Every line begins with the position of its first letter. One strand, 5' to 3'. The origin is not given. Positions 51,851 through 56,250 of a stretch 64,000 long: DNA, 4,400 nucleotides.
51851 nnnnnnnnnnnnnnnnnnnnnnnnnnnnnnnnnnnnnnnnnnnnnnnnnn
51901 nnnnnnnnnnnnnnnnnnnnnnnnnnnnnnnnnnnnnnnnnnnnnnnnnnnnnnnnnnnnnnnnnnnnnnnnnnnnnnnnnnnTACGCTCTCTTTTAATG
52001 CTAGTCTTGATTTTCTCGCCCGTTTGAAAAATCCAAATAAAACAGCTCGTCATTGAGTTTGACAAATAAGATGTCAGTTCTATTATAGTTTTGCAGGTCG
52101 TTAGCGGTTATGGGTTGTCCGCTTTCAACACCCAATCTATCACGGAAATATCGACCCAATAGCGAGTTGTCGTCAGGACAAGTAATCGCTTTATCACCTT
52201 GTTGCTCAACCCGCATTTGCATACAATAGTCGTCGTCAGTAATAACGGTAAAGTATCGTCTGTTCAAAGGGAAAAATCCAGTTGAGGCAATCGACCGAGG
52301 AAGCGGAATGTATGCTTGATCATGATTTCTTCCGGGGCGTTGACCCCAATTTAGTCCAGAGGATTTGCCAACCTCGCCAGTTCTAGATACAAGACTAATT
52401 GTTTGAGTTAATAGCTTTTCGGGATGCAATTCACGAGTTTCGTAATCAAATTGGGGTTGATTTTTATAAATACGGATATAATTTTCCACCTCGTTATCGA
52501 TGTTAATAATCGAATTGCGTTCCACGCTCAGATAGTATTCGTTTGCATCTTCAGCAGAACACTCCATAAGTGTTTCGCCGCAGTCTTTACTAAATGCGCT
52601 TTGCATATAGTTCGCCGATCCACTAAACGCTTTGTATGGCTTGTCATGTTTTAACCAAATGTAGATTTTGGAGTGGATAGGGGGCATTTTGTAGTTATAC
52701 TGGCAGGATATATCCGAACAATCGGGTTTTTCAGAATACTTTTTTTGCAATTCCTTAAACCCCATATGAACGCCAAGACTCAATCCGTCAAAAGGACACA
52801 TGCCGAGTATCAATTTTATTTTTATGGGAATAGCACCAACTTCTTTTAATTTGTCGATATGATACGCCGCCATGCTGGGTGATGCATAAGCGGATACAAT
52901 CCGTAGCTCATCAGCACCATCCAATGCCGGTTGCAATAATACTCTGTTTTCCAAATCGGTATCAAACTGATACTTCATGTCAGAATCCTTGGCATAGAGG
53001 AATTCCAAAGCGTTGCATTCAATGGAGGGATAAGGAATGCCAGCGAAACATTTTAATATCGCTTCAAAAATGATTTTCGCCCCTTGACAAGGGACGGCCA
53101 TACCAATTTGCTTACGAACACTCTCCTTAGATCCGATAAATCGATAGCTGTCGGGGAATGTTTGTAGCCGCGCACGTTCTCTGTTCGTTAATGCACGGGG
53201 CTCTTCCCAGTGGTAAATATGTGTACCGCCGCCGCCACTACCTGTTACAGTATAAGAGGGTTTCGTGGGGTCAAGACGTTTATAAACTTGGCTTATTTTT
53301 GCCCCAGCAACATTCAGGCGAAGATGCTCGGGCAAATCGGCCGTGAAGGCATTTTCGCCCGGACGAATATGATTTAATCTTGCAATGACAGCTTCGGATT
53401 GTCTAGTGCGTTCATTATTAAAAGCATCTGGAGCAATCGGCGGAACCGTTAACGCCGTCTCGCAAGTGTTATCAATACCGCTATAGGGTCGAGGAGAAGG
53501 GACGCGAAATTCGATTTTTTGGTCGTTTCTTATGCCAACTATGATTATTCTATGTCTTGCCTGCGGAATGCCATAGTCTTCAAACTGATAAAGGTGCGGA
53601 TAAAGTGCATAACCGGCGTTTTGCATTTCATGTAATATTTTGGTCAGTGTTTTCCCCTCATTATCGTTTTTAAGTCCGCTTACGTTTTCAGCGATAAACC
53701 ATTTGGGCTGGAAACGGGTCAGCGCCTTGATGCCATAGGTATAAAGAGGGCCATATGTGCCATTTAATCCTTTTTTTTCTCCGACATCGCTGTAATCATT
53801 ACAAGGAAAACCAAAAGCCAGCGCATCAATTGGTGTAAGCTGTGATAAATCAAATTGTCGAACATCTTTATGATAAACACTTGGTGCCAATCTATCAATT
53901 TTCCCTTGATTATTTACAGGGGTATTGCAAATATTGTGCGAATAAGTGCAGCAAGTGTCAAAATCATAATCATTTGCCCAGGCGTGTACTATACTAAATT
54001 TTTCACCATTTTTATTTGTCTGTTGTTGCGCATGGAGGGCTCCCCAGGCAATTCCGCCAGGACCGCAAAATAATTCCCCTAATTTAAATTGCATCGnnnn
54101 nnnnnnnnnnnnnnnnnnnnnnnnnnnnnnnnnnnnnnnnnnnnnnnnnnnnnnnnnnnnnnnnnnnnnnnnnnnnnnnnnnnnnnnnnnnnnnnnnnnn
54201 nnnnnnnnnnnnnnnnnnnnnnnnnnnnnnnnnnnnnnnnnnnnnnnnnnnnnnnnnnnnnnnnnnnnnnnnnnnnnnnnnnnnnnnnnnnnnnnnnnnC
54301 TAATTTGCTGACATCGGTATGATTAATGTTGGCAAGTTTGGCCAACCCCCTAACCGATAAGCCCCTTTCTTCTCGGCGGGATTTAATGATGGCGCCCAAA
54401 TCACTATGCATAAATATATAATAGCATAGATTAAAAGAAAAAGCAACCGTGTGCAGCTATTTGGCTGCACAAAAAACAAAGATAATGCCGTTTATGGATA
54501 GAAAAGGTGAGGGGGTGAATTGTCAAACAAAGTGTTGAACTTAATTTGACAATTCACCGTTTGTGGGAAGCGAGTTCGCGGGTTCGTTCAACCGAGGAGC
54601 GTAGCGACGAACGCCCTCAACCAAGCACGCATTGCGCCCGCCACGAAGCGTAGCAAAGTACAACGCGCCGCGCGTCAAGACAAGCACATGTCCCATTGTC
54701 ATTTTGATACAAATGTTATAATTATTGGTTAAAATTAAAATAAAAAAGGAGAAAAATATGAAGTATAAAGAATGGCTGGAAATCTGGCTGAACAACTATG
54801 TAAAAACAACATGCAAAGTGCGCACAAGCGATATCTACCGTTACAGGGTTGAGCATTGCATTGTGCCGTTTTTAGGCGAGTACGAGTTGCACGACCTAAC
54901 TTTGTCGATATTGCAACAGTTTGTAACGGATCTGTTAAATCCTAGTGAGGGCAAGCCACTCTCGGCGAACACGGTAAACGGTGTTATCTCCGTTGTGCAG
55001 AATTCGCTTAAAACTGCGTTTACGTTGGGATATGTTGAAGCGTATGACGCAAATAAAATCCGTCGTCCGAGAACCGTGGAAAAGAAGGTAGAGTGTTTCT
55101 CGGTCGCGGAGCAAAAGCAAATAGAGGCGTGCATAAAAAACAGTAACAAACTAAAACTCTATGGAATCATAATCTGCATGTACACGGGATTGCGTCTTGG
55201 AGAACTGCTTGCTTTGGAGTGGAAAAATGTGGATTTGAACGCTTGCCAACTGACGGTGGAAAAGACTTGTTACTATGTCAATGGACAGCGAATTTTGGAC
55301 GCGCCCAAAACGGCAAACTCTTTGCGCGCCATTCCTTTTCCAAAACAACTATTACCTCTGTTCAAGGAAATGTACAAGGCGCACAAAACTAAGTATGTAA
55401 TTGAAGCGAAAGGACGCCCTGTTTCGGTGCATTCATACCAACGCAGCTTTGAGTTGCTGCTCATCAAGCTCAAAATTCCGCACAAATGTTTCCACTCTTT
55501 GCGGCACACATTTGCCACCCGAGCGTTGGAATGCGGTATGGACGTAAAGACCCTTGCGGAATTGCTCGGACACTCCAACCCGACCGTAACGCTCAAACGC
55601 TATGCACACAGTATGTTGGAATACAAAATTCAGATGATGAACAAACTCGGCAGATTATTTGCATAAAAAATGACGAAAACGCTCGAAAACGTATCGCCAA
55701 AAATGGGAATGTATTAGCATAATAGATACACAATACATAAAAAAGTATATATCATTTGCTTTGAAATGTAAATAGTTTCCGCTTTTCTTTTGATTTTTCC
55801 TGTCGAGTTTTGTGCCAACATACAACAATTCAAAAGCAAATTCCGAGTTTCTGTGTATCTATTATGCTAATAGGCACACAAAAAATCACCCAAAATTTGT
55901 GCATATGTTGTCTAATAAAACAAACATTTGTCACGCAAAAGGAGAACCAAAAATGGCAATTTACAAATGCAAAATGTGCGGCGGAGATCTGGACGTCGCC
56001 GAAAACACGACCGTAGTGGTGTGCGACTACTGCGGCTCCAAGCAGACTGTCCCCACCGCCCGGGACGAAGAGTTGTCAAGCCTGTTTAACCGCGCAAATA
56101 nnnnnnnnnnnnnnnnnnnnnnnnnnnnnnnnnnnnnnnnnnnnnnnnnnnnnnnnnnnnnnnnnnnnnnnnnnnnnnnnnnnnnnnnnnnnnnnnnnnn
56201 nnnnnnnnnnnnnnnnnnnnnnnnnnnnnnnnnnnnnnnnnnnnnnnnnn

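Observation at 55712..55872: Perfect 21-bp inverted repeats bracket a 119-bp promoter-bearing segment between a tyrosine recombinase and the TIR/SIR2 operon (candidate inverton)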

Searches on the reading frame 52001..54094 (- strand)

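Call 6: search_protein_families(library=pfam, proteins=[window:52001-54094:-])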
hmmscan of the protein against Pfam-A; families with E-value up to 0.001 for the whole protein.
window:52001-54094:- (697 aa): 3 families
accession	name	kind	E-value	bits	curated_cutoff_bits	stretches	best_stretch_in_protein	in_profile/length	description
PF00145.23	DNA_methylase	-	1.2e-66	225.8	22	1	3-348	1-324/324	C-5 cytosine-specific DNA methylase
PF09565.16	RE_NgoFVII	-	7.1e-41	139.7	23.8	1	380-537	2-161/162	NgoFVII restriction endonuclease N-terminal PLD domain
PF20731.2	RE_NgoFVII_C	-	1.6e-34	119.2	23.8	1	562-679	7-129/131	NgoFVII C-terminal B3-like DNA-binding domain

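Call 7: search_protein_families(library=padloc, proteins=[window:52001-54094:-])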
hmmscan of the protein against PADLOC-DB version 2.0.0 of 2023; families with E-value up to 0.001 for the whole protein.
window:52001-54094:- (697 aa): 58 families (the best 25 are shown)
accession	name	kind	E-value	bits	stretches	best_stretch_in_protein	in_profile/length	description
PDLC03378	MTase_II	-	4.1e-111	369.6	1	1-359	1-339/344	Type II methyltransferase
PDLC03234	MTase_II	-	1.4e-56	190.4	2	7-201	9-187/375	Type II methyltransferase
PDLC03272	MTase_II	-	2.2e-53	179.9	1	2-350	74-390/407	Type II methyltransferase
PDLC00033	DruM2|DruM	-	3.7e-44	149.5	1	7-348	26-362/368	DNA cytosine methylase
PDLC03223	MTase_II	-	5.6e-44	148.4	2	228-348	346-464/469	Type II methyltransferase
PDLC00026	DruM2|DruM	-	3.5e-42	143.2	1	53-349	36-317/336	DNA cytosine methylase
PDLC03326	MTase_II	-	3.9e-42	142.9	2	7-200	9-188/412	Type II methyltransferase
PDLC03237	MTase_II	-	2e-41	139.9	2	6-192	797-972/1036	Type II methyltransferase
PDLC00031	DruM2|DruM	-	2.6e-40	136.6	2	7-201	16-184/361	DNA cytosine methylase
PDLC00027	DruM2|DruM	-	1e-39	135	2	8-201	17-184/361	DNA cytosine methylase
PDLC02649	DrmMII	-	9.3e-34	115.1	2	80-196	107-227/422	DrmMII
PDLC03330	MTase_II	-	1.7e-31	107.5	1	88-347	164-423/430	Type II methyltransferase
PDLC03307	MTase_II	-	2.1e-31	107.5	2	159-349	160-368/382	Type II methyltransferase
PDLC00030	DruM2|DruM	-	1.5e-27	94.7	2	39-191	31-187/380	DNA cytosine methylase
PDLC02648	DrmMII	-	6.7e-27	92.4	2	89-199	98-239/468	DrmMII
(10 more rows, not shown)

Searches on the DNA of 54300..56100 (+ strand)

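Call 64: search_rna_families(source=window, start=54300, end=56100, threshold=evalue, max_evalue=1)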
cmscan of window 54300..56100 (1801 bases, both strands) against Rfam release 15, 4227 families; matches with E-value up to 1: 1.
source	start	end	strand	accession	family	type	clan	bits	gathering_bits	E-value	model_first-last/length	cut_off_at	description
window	54514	54558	+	RF03718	mir-2804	Gene; miRNA;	-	21.3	86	0.54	21-64/78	no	mir-2804 microRNA precursor family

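Call 65: search_dna_similar(query=window:55660-55960:+, collection=plasmids, mode=distant, max_rows=10)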
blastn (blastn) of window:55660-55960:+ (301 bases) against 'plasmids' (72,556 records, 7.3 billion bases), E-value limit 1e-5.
No match.

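Call 66: search_dna_similar(query=window:55660-55960:+, collection=phages, mode=distant, max_rows=10)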
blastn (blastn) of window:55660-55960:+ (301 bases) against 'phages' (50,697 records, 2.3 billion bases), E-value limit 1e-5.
No match.
